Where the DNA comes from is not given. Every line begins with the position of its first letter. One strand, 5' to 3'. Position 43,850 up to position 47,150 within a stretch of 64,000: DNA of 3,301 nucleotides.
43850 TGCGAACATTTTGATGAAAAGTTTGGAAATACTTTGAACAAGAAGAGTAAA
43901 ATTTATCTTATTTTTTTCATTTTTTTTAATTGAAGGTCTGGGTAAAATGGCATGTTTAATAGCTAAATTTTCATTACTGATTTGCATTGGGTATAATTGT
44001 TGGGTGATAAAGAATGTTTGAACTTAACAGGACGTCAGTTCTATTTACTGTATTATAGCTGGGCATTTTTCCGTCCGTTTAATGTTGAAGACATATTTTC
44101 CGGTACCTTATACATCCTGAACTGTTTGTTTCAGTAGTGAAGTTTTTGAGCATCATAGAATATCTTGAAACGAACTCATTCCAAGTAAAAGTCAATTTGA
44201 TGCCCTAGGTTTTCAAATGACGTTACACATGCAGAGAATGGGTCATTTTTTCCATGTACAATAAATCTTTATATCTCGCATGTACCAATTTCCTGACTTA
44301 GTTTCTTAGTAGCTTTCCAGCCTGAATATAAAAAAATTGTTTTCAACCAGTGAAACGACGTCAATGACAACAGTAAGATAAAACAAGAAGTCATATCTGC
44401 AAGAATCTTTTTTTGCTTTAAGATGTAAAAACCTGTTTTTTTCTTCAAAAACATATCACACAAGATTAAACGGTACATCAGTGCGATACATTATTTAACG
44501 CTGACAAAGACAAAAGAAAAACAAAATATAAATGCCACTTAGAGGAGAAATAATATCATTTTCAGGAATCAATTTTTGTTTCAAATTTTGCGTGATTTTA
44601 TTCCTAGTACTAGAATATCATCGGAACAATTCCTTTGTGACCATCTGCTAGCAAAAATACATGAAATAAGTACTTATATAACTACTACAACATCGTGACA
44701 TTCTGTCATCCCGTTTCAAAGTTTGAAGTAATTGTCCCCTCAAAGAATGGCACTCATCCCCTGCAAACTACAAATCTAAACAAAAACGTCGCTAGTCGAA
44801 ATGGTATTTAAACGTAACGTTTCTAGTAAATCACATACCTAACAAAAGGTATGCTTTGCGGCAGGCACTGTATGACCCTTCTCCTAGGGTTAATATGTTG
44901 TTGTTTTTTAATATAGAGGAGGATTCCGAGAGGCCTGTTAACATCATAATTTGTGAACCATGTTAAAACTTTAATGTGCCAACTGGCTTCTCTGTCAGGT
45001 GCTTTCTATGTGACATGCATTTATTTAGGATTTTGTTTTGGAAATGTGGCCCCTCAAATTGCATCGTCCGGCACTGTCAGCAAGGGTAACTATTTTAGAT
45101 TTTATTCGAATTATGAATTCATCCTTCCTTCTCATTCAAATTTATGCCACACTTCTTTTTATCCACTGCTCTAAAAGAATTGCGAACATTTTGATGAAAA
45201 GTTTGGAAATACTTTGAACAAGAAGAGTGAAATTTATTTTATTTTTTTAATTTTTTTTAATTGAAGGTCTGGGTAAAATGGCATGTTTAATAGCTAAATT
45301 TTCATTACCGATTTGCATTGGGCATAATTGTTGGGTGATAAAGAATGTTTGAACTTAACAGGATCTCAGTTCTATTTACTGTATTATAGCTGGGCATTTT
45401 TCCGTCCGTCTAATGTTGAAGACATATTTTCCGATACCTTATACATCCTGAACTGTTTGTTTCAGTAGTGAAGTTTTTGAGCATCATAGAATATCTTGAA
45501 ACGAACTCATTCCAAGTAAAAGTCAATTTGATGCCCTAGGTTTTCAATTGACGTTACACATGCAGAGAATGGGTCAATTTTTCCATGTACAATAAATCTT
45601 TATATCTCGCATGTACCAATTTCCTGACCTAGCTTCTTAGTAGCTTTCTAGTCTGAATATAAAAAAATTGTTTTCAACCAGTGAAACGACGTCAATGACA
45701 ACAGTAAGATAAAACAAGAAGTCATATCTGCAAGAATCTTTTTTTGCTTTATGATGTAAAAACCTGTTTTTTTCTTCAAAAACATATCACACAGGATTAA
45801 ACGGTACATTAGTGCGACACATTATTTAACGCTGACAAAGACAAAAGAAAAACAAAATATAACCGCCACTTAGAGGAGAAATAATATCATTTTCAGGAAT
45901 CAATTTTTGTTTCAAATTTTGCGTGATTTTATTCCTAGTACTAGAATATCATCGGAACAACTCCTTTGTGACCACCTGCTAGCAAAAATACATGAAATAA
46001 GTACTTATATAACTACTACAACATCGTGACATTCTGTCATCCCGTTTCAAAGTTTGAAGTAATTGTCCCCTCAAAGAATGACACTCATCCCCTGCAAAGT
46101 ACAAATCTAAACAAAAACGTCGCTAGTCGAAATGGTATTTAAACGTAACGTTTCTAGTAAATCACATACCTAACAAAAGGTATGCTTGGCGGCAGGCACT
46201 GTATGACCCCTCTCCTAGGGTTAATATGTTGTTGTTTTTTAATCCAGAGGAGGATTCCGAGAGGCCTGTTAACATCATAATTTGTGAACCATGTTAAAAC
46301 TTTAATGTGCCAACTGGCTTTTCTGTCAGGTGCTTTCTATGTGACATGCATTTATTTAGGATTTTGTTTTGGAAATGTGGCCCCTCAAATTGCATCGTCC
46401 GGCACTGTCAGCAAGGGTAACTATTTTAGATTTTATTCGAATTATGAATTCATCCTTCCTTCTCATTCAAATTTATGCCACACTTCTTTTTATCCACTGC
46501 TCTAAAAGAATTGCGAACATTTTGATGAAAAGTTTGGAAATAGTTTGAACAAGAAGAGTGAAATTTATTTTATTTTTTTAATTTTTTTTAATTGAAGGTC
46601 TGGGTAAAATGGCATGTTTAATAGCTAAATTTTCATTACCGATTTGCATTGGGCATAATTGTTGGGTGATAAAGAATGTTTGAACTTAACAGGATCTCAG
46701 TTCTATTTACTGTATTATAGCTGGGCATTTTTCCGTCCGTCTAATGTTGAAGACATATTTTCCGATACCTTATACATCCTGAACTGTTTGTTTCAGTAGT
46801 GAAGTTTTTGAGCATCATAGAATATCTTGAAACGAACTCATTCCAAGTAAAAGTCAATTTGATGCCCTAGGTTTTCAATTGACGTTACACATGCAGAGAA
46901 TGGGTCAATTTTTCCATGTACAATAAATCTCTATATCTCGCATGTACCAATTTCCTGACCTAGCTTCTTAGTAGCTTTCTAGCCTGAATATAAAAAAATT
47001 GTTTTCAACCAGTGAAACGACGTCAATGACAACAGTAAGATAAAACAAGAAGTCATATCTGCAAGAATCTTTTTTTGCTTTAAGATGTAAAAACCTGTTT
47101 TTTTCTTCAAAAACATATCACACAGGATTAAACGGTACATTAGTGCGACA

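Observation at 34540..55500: About 20 kb tandem array of a 1.33-kb unit with higher-order structure, starting about 120 bp after the last candidate PARP4 exon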

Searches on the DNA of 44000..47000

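Call 10: search_rna_families(source=window, start=44000, end=47000, threshold=evalue, max_evalue=1)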
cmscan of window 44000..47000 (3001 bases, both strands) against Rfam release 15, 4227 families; matches with E-value up to 1: 0.
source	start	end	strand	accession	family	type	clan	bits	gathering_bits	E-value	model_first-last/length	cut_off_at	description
